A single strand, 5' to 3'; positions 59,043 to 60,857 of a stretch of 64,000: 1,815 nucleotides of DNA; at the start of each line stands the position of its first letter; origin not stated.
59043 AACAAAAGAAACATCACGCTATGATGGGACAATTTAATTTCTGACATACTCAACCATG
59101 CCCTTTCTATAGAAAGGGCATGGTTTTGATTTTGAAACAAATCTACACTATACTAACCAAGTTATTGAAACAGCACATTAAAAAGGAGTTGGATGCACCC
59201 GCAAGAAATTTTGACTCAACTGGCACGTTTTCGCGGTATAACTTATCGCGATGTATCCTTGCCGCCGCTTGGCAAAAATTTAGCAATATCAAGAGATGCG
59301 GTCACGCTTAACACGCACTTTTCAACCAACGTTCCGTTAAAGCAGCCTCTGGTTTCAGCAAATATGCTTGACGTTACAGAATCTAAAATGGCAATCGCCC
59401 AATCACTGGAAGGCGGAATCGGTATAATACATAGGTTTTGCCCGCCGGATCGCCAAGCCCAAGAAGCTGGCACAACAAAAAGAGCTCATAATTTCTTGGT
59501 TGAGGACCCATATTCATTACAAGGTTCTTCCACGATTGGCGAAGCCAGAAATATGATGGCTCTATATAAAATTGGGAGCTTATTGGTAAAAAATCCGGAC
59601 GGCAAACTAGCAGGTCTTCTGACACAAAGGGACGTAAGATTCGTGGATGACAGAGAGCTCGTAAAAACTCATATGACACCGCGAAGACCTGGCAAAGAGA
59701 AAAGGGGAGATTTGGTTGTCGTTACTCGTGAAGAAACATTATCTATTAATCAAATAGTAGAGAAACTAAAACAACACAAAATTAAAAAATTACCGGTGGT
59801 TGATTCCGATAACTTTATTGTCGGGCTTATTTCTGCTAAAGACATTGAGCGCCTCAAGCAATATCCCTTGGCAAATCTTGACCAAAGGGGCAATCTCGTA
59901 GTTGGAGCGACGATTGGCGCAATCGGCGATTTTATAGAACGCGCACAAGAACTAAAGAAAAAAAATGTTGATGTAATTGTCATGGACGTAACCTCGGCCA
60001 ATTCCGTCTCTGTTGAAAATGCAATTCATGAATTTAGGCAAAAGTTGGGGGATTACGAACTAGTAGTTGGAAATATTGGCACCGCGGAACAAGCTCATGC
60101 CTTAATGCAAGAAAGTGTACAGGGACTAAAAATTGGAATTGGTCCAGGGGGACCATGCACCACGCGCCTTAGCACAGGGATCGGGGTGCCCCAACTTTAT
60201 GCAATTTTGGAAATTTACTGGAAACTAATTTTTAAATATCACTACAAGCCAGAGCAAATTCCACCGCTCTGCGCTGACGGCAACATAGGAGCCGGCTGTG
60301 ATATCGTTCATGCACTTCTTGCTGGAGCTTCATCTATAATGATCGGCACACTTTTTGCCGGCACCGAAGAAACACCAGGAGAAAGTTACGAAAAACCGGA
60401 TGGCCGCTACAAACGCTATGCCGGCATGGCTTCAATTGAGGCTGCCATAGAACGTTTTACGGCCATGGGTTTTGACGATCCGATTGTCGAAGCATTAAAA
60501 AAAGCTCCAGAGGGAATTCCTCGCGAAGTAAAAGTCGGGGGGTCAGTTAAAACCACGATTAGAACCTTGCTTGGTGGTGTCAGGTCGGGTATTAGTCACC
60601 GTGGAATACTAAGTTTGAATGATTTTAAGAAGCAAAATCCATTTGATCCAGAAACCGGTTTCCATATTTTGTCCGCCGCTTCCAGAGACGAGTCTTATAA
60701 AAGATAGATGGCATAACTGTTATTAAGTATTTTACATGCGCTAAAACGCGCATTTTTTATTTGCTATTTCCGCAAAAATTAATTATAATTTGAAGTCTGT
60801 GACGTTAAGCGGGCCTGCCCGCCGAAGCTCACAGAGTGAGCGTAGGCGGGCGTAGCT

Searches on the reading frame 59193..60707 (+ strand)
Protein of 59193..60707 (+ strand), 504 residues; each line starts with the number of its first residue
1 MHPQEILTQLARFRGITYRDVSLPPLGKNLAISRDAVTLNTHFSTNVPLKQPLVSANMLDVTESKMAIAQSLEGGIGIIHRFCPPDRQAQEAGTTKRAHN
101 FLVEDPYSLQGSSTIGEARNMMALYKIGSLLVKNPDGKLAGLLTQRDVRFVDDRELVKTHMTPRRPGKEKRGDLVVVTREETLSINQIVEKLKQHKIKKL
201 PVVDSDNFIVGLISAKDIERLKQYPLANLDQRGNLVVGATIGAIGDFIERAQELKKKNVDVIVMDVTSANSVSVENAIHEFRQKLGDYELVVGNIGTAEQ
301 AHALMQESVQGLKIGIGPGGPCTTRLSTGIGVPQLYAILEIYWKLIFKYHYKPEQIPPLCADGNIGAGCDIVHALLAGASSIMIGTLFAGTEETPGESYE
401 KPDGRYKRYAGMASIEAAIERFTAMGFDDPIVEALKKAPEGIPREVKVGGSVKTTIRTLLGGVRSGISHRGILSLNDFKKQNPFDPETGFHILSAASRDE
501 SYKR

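Call 84: search_protein_families(library=pfam, proteins=[window:59193-60707:+], max_evalue=0.00001)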
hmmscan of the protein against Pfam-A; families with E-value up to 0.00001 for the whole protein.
window:59193-60707:+ (504 aa): 2 families
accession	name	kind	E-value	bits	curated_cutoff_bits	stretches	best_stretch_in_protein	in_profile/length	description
PF00478.31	IMPDH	-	2.4e-88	296.9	25.6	1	15-497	1-338/345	IMP dehydrogenase / GMP reductase domain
PF00571.33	CBS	-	5.7e-15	55.8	24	1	181-218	14-51/57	CBS domain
